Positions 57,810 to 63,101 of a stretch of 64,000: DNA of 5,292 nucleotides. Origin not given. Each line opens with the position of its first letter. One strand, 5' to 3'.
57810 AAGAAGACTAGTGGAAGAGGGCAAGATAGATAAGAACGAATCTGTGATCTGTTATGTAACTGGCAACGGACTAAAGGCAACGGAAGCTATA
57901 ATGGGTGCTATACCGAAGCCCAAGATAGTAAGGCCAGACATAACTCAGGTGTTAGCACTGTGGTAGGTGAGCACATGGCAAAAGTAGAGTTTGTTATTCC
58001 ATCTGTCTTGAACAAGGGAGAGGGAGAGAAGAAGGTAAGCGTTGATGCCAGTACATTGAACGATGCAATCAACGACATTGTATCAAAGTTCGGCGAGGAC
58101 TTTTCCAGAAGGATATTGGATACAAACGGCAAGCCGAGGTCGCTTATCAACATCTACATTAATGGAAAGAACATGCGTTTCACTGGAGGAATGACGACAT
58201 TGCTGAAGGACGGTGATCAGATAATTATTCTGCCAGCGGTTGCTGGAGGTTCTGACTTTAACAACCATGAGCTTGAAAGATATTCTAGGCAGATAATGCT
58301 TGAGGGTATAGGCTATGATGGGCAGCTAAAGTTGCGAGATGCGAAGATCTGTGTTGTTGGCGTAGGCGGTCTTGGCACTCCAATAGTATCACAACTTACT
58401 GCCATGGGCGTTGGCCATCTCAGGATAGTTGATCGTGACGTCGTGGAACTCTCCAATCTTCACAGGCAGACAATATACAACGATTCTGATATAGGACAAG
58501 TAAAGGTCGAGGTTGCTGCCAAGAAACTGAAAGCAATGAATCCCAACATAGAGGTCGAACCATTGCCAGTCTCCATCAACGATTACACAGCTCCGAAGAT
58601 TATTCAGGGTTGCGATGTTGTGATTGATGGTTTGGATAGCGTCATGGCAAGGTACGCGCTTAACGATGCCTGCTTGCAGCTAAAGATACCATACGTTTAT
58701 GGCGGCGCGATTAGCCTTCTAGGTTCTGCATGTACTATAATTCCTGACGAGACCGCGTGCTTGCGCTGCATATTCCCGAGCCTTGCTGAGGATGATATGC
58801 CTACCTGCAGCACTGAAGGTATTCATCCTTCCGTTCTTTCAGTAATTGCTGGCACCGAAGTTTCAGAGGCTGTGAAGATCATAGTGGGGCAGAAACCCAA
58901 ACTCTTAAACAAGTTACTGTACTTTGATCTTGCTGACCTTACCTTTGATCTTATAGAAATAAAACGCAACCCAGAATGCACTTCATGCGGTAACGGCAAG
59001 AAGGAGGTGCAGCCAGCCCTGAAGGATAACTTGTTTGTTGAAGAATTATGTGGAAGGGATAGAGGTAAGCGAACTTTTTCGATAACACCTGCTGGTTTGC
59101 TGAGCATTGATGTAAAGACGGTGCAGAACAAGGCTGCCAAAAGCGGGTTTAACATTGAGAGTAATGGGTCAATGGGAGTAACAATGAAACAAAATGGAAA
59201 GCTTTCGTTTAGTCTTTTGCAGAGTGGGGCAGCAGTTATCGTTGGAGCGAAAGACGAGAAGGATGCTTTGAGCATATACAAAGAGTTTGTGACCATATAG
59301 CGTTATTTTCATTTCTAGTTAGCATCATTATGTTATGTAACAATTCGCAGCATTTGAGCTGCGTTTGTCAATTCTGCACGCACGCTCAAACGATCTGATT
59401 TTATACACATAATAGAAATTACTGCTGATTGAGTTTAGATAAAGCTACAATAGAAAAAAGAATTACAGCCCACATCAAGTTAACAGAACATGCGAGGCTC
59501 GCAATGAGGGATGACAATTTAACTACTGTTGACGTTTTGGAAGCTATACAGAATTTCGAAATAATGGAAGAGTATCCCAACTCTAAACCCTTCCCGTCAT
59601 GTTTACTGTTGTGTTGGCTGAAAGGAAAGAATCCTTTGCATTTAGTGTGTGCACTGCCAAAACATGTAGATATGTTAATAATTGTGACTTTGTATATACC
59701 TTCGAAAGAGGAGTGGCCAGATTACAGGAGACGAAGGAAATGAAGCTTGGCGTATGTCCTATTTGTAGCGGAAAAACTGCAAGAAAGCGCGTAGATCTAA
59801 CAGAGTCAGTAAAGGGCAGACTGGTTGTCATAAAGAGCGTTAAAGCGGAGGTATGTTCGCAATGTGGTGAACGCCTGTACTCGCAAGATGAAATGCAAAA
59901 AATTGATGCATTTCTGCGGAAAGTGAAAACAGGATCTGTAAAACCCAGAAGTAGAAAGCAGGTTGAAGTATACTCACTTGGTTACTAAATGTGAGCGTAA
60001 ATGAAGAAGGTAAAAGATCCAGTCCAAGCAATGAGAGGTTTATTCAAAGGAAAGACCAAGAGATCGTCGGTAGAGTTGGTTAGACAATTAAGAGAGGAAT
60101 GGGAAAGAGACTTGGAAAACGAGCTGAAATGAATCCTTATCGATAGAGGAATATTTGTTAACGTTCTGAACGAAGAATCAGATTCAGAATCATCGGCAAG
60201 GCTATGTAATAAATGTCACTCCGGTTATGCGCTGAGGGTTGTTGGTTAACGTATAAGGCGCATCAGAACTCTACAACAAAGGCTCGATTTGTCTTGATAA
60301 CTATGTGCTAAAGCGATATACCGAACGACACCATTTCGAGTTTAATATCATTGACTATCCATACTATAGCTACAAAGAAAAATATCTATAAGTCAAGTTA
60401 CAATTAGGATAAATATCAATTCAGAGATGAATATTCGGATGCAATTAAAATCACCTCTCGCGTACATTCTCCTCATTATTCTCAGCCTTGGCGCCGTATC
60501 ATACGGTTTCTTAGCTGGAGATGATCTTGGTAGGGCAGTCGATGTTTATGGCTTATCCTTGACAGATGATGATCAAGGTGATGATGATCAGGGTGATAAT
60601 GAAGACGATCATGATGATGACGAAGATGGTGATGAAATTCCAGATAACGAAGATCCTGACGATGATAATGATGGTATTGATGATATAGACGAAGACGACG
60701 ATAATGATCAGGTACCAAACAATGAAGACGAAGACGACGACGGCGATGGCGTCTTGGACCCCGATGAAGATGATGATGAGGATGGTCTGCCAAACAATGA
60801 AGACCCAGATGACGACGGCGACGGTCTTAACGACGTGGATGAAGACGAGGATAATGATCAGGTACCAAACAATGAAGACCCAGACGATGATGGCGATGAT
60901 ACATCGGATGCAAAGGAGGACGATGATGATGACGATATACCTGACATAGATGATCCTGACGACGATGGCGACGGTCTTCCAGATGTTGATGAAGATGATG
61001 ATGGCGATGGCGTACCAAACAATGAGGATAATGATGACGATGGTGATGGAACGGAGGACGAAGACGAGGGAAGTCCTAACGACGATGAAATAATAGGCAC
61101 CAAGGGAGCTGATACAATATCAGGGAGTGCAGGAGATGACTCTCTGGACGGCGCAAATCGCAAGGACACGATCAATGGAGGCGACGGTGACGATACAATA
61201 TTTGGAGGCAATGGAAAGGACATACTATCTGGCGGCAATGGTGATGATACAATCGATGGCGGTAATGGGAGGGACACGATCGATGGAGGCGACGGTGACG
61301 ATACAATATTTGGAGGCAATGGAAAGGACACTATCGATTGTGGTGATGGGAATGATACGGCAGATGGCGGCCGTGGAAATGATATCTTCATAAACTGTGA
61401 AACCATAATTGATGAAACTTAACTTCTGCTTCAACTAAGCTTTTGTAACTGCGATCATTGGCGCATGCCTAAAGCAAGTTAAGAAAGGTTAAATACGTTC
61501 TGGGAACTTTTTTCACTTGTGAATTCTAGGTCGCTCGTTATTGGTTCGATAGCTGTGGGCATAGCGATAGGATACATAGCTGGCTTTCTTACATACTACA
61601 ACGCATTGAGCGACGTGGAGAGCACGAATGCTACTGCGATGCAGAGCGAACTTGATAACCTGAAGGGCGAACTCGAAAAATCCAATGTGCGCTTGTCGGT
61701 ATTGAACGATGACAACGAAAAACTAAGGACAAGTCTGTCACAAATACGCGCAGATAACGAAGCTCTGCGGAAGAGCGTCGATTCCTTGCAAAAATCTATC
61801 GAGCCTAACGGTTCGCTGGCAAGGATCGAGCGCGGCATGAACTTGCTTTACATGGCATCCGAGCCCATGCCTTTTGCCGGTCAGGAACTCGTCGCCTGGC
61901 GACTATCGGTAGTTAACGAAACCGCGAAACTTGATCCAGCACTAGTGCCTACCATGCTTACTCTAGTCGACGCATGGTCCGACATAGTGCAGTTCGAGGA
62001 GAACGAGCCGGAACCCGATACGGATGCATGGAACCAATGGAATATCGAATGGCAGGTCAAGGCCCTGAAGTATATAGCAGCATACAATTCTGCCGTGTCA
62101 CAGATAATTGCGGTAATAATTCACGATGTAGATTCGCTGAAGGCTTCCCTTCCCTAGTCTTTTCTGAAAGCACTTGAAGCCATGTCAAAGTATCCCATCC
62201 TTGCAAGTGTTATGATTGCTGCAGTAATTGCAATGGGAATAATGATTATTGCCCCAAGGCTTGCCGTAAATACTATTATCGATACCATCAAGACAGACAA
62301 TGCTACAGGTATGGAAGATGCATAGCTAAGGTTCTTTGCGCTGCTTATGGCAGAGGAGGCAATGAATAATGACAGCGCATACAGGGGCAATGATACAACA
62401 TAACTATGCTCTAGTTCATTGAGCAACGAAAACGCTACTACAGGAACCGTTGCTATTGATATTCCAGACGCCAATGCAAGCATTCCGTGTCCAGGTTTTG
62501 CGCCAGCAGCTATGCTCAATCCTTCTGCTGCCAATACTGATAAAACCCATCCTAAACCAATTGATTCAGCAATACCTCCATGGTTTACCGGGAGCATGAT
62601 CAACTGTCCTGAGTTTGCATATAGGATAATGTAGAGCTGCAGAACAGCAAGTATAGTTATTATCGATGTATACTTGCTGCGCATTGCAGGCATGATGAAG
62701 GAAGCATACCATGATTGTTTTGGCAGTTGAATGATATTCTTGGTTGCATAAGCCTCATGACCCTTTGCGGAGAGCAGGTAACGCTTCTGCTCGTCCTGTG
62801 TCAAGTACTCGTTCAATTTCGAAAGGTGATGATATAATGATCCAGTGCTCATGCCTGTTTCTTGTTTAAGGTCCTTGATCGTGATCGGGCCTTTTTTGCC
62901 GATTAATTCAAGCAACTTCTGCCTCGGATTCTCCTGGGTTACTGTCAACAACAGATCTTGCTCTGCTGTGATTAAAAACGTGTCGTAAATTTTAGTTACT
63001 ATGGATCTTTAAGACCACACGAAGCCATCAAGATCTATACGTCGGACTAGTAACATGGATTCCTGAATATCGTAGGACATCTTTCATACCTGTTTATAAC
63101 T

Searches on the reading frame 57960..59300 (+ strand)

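Call 16: search_protein_families(library=pfam, proteins=[window:57960-59300:+], max_evalue=0.001)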
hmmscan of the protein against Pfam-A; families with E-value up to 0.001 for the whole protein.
window:57960-59300:+ (446 aa): 2 families
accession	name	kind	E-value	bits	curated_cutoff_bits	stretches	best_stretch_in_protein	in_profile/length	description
PF00899.27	ThiF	-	6.6e-73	245.2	28.1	1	108-341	1-237/238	ThiF family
PF02597.26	ThiS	-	8.5e-09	36.3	22.5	1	23-97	14-76/76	ThiS family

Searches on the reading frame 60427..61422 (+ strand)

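Call 16: search_protein_families(library=pfam, proteins=[window:60427-61422:+], max_evalue=0.001)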
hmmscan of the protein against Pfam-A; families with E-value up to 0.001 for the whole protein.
window:60427-61422:+ (331 aa): 1 family
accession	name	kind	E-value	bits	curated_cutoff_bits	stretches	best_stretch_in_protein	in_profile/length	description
PF00353.25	HemolysinCabind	-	1.8e-19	69.7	23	3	269-303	2-36/36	RTX calcium-binding nonapeptide repeat (4 copies)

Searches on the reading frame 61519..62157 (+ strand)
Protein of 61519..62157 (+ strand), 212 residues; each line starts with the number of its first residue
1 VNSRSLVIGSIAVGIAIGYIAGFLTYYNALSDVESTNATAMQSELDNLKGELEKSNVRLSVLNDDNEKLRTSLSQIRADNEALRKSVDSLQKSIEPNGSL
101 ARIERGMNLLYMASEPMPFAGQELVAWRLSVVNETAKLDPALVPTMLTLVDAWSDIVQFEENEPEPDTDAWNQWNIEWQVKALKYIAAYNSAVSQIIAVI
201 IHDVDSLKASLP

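Call 16: search_protein_families(library=pfam, proteins=[window:61519-62157:+], max_evalue=0.001)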
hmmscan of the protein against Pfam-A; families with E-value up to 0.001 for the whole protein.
window:61519-62157:+ (212 aa): 1 family
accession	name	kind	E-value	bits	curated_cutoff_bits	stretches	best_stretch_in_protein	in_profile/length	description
PF25450.1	Rab11-FIP3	-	0.00064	20.5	31.9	1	50-95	54-99/125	Rab11-FIP3-like domain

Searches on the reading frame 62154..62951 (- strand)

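Call 16: search_protein_families(library=pfam, proteins=[window:62154-62951:-], max_evalue=0.001)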
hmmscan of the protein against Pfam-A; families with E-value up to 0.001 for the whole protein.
window:62154-62951:- (265 aa): 3 families
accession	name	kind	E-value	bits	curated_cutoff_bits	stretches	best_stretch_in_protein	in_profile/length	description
PF08279.18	HTH_11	-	0.00018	21.8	25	1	11-50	3-43/55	HTH domain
PF13412.12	HTH_24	-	0.00028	20.8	21.9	0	11-47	6-42/48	Winged helix-turn-helix DNA-binding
PF01022.26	HTH_5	-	0.00052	20.3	22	1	12-48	6-41/47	Bacterial regulatory protein, arsR family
